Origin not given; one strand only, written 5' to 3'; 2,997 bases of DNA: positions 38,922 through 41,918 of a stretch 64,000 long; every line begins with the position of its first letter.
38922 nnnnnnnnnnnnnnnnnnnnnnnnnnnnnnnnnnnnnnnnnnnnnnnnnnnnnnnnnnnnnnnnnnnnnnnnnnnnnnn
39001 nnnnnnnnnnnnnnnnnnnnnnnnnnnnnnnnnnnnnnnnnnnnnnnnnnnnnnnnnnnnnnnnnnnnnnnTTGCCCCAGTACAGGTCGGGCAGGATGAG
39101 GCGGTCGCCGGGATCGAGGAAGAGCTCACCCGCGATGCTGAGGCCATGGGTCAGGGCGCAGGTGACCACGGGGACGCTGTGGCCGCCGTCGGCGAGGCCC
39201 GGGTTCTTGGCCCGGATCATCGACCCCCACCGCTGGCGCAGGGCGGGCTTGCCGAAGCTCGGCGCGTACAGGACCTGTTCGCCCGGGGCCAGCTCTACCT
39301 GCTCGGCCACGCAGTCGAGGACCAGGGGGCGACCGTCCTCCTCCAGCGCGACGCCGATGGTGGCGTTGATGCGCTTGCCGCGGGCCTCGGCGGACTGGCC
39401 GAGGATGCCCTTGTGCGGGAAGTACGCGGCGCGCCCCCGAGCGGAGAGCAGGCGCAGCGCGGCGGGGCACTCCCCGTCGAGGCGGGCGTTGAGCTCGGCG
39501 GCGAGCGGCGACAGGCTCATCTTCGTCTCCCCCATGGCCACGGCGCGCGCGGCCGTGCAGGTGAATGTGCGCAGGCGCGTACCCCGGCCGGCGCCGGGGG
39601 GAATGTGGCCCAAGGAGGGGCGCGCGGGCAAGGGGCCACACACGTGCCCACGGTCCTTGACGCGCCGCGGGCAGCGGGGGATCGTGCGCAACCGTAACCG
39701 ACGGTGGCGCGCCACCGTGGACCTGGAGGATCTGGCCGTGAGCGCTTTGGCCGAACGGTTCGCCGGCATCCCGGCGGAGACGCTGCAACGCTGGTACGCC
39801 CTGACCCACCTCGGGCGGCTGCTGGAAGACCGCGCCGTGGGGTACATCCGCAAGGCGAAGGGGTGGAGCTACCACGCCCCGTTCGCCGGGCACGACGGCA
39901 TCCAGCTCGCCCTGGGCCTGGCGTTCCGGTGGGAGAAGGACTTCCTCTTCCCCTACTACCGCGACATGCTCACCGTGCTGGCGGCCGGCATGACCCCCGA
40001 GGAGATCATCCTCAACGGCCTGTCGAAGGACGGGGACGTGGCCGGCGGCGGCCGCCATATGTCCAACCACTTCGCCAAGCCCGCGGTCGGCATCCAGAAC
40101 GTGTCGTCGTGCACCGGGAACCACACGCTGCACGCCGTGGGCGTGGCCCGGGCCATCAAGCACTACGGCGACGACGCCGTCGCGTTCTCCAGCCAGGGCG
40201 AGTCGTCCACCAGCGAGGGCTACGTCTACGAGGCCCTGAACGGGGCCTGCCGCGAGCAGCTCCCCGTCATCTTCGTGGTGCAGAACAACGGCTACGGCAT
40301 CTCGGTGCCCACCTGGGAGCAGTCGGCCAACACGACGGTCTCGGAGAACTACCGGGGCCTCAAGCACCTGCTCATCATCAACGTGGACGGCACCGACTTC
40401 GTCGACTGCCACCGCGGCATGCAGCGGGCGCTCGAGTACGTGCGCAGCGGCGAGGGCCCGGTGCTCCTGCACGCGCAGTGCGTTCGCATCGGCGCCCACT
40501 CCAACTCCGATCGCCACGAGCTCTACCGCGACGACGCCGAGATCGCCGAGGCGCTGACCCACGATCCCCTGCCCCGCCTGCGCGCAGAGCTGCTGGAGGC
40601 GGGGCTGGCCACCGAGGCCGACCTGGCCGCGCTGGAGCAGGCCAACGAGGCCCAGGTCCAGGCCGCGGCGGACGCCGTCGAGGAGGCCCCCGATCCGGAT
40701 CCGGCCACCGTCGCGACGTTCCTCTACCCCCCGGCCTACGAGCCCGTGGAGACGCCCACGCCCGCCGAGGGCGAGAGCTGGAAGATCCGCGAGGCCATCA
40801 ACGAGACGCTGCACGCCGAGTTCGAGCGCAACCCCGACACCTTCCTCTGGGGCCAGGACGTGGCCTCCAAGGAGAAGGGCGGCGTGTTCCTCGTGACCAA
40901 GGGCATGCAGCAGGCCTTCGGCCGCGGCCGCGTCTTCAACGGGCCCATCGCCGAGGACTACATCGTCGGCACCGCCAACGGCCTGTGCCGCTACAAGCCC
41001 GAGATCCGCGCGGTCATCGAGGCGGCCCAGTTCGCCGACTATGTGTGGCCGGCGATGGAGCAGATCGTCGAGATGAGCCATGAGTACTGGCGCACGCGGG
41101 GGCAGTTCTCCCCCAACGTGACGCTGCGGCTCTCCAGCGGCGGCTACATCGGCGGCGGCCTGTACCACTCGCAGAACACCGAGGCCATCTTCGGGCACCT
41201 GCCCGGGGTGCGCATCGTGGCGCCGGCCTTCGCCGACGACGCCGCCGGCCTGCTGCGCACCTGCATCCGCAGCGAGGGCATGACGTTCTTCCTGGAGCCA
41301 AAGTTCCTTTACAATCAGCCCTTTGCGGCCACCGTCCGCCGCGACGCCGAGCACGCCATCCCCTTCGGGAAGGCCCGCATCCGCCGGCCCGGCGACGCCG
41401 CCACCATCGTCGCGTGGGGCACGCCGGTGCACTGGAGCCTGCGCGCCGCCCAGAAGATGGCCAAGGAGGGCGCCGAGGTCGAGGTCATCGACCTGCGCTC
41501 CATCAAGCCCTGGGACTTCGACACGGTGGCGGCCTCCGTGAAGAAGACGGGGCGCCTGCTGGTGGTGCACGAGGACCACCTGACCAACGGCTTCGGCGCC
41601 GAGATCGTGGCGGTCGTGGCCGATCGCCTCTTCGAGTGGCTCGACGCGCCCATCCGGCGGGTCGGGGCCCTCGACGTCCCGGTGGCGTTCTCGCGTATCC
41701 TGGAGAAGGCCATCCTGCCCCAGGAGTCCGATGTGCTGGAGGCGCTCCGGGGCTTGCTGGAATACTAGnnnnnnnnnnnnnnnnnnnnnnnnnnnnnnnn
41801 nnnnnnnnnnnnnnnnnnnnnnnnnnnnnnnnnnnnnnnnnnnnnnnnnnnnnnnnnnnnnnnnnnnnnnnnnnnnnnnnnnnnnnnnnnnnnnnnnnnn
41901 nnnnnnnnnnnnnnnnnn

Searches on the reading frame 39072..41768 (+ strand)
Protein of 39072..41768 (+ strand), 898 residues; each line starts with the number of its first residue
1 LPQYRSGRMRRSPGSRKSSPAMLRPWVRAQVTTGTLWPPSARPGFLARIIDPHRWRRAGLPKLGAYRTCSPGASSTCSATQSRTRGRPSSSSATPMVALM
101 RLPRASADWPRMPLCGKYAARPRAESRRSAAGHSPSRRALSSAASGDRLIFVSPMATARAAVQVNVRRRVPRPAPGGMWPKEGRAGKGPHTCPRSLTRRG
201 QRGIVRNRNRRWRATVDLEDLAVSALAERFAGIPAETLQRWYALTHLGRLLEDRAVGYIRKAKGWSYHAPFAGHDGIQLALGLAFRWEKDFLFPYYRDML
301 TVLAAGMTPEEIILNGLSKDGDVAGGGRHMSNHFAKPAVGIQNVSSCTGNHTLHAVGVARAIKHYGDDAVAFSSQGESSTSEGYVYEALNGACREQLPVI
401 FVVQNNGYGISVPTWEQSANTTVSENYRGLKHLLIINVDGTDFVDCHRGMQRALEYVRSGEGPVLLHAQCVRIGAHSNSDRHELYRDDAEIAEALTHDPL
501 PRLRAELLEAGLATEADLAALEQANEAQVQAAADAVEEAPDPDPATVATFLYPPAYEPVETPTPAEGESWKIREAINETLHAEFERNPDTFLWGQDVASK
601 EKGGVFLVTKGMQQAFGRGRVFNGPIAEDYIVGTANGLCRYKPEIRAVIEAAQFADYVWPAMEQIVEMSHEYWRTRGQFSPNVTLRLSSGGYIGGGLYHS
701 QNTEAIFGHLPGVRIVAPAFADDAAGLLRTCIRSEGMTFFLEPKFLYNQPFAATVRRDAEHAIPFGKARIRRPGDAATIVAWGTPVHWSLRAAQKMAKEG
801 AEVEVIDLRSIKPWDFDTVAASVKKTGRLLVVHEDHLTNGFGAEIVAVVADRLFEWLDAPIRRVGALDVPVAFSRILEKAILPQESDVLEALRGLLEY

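Call 66: search_protein_families(library=pfam, proteins=[window:39072-41768:+], max_evalue=0.0001)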
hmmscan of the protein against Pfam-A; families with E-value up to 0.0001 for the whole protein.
window:39072-41768:+ (898 aa): 3 families
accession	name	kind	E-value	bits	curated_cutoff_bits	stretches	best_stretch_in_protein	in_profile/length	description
PF00676.26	E1_dh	-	1.7e-55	188.6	22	1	246-544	5-299/300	Dehydrogenase E1 component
PF02780.25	Transketolase_C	-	1.1e-37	129.2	25.9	1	766-888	1-124/124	Transketolase, C-terminal domain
PF02779.29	Transket_pyr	-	6.8e-28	97.9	27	1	571-748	4-173/174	Transketolase, pyrimidine binding domain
